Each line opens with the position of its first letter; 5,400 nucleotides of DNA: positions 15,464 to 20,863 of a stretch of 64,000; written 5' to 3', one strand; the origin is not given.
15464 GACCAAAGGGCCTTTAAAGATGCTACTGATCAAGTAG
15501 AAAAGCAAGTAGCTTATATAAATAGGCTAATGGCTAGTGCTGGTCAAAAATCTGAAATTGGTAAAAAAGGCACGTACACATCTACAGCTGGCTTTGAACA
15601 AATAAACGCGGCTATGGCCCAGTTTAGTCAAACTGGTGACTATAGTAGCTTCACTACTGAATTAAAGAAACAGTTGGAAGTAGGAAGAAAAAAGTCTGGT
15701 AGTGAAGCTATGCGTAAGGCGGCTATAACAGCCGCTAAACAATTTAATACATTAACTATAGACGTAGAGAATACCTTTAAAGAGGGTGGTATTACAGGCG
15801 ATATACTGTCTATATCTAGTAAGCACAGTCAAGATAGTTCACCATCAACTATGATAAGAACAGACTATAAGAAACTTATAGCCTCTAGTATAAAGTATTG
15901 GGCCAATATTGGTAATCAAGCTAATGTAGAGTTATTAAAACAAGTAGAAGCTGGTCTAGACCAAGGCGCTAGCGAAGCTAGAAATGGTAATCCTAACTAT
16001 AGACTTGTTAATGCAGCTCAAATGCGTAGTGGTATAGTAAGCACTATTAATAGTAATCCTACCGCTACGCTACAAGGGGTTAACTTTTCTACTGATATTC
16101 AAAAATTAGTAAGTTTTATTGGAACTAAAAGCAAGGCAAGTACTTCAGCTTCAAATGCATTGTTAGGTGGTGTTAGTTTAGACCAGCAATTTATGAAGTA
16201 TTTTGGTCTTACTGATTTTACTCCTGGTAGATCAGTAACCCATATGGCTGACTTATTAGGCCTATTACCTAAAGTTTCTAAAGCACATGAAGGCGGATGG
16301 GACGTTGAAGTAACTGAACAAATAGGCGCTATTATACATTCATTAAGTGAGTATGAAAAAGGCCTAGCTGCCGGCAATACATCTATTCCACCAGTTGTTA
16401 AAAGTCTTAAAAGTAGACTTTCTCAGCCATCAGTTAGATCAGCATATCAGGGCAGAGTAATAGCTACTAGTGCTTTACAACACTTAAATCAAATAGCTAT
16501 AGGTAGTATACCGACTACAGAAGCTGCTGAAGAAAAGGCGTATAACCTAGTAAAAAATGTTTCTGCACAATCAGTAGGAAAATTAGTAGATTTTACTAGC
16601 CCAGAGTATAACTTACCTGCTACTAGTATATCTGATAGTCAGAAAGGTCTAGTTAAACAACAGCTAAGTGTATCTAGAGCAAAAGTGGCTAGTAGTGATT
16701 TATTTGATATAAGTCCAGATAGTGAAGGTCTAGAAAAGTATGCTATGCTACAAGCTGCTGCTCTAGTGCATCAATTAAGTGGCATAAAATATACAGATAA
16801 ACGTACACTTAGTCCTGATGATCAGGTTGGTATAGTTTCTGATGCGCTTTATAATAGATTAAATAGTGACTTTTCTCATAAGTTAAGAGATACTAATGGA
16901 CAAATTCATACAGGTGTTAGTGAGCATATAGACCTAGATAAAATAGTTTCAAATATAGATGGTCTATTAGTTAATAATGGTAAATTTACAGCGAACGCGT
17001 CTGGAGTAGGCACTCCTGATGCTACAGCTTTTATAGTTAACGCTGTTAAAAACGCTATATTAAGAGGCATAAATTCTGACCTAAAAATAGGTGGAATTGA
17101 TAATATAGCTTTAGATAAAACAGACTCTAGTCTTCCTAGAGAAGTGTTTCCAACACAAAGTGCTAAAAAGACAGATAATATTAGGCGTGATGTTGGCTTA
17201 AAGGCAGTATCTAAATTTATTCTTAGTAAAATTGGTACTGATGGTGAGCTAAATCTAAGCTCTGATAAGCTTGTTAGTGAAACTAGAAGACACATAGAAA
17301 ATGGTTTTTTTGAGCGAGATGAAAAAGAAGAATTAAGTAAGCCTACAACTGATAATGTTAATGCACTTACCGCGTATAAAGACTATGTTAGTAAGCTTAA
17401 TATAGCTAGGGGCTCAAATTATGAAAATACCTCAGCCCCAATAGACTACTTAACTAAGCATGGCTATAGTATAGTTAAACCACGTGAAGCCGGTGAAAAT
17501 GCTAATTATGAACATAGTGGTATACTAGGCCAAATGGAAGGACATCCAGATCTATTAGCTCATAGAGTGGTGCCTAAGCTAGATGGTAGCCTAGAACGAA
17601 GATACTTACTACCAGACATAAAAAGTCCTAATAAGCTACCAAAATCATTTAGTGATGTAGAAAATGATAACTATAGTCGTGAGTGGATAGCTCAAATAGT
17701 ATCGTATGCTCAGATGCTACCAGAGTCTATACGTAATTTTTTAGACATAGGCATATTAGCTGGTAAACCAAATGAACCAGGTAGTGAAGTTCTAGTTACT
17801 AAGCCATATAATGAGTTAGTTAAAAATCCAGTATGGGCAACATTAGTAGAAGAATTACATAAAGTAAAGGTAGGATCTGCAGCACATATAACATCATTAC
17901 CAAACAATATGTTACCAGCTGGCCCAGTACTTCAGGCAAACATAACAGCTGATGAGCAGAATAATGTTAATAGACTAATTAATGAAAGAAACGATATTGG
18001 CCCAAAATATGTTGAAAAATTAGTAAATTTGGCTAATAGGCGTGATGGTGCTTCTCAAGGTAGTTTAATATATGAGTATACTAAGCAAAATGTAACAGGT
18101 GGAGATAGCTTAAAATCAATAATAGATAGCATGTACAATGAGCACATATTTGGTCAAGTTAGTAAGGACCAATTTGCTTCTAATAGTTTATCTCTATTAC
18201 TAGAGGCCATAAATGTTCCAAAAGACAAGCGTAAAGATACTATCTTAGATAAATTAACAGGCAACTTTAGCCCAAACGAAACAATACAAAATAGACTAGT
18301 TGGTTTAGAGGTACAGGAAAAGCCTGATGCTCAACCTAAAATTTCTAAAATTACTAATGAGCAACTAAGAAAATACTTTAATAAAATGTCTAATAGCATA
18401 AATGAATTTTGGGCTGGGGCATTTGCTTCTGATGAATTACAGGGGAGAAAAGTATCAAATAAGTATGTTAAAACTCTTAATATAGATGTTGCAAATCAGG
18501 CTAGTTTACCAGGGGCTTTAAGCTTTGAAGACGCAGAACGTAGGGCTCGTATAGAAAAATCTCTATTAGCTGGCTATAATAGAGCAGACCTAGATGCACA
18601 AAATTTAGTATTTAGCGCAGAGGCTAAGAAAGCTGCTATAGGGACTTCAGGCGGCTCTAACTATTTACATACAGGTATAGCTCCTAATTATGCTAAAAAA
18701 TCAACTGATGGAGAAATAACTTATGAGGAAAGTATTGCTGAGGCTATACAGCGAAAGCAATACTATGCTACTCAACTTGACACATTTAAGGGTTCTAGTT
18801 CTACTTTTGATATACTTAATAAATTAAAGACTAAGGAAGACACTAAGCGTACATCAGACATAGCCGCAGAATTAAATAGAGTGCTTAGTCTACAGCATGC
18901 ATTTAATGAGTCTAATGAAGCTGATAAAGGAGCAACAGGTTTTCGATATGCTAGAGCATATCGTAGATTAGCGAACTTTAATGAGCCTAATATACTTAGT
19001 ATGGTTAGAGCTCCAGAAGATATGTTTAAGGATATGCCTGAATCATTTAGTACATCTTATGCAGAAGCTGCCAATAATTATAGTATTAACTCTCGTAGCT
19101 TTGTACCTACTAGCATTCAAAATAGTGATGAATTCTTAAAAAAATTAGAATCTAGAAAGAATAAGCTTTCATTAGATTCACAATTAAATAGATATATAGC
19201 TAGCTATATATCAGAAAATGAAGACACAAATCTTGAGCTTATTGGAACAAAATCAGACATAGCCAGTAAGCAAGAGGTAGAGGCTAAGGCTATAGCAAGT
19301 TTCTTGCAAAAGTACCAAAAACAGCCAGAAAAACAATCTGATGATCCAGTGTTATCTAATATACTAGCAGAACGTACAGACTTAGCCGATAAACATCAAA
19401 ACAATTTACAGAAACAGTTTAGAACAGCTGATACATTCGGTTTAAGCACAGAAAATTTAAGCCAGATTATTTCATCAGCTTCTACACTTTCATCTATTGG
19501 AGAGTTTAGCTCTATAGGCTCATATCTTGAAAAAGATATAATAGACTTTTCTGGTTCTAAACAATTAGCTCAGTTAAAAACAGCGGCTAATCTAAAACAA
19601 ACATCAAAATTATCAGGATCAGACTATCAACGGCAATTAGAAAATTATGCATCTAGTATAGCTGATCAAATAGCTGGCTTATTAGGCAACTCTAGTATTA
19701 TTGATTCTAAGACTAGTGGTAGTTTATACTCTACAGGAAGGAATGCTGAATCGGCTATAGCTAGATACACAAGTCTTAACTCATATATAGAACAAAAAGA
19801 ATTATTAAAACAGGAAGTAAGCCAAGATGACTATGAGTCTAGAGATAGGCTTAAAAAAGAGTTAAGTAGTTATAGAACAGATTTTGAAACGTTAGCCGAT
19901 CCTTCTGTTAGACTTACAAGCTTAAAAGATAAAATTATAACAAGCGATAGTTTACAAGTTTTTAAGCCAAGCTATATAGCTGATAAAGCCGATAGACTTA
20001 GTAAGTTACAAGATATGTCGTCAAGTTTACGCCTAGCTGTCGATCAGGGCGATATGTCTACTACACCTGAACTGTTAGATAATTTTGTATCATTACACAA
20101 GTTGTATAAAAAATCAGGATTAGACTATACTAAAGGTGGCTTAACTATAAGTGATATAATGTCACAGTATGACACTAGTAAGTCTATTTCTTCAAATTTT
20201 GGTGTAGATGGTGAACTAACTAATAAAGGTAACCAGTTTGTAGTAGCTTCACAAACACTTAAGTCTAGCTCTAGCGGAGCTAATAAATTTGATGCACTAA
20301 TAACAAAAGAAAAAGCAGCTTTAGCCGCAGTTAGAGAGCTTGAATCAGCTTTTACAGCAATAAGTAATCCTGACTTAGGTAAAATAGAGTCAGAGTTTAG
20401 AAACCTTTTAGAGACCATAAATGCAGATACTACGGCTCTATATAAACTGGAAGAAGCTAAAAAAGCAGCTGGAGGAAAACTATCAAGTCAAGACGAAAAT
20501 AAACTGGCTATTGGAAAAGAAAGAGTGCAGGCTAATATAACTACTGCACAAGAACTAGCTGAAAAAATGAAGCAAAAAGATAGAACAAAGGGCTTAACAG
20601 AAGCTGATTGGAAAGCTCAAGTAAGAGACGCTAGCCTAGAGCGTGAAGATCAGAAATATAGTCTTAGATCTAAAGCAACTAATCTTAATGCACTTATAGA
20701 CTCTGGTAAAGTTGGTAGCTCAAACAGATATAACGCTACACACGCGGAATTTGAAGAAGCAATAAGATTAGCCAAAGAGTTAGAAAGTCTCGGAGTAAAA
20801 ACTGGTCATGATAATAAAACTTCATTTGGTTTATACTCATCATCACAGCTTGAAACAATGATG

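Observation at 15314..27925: Single ~4,200-codon tape measure gene implying an exceptionally long tail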

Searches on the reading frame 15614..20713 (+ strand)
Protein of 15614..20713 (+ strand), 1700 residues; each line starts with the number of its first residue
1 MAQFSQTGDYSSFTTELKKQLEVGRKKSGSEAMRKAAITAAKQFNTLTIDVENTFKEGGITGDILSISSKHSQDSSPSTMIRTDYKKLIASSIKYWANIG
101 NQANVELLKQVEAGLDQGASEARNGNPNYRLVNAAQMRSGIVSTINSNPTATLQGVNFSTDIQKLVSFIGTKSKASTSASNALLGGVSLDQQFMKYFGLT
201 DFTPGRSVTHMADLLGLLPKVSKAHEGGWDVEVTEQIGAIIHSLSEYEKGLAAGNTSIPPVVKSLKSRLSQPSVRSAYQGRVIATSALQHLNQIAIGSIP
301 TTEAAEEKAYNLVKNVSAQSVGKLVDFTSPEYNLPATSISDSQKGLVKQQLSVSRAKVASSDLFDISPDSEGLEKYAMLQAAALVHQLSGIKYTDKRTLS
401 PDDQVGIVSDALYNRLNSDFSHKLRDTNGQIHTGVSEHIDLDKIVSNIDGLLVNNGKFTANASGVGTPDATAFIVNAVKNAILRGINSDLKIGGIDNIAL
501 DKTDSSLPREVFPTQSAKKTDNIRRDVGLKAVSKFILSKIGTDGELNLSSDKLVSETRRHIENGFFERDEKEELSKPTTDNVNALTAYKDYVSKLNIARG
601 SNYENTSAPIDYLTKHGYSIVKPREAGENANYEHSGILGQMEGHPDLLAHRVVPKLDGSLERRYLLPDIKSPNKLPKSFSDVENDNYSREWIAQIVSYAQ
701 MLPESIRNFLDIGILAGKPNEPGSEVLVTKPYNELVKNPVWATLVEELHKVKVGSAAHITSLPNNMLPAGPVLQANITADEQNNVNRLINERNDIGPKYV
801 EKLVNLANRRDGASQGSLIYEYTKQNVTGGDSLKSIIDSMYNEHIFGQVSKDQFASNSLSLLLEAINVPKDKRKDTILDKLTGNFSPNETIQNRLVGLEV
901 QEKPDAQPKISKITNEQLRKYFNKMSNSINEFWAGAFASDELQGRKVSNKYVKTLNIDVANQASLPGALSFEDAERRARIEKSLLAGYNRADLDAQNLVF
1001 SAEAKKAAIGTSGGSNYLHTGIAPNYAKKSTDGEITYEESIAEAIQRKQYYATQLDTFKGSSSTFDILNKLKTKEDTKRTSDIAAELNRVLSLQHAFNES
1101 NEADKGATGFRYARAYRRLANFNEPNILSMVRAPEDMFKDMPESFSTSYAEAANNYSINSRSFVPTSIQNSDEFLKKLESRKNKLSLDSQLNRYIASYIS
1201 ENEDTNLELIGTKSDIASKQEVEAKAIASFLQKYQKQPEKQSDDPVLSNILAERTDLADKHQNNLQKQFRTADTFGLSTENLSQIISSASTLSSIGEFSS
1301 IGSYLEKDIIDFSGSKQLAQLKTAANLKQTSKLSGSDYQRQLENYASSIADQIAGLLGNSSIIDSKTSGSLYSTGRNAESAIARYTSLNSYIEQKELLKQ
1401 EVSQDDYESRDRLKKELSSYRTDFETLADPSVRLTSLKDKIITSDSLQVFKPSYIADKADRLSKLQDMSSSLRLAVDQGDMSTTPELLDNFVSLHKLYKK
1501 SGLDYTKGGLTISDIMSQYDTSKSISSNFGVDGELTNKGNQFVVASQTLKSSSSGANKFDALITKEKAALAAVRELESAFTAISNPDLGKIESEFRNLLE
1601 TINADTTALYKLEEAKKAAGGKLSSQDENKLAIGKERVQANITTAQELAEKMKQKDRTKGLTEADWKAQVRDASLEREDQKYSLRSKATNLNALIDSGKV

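Call 95: search_dna_similar(query=window:15614-20713:+, collection=phages, mode=protein, max_rows=15, max_evalue=0.001)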
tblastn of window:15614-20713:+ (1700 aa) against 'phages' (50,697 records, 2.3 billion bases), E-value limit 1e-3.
No match.

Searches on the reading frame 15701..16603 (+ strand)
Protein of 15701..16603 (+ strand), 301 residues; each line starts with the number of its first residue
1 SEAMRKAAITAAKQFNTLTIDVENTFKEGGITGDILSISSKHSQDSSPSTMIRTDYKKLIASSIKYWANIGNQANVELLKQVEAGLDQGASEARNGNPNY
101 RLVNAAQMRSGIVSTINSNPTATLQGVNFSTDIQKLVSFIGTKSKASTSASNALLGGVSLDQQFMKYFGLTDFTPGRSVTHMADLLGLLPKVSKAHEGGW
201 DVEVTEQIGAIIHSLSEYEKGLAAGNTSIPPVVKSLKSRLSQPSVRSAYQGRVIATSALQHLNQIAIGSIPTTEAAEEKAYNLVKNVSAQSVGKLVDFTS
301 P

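Call 100: search_protein_families(library=pfam, proteins=[window:15701-16603:+], max_evalue=10)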
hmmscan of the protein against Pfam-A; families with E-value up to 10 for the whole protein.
seq(301 aa): 2 families
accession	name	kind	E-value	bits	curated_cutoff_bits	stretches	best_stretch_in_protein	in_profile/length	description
PF20889.2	TsiV3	-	0.1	13.1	28.4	1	33-83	20-70/90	Antitoxin TsiV3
PF11922.13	DUF3440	-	0.23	11.6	25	1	51-104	81-135/182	Domain of unknown function (DUF3440)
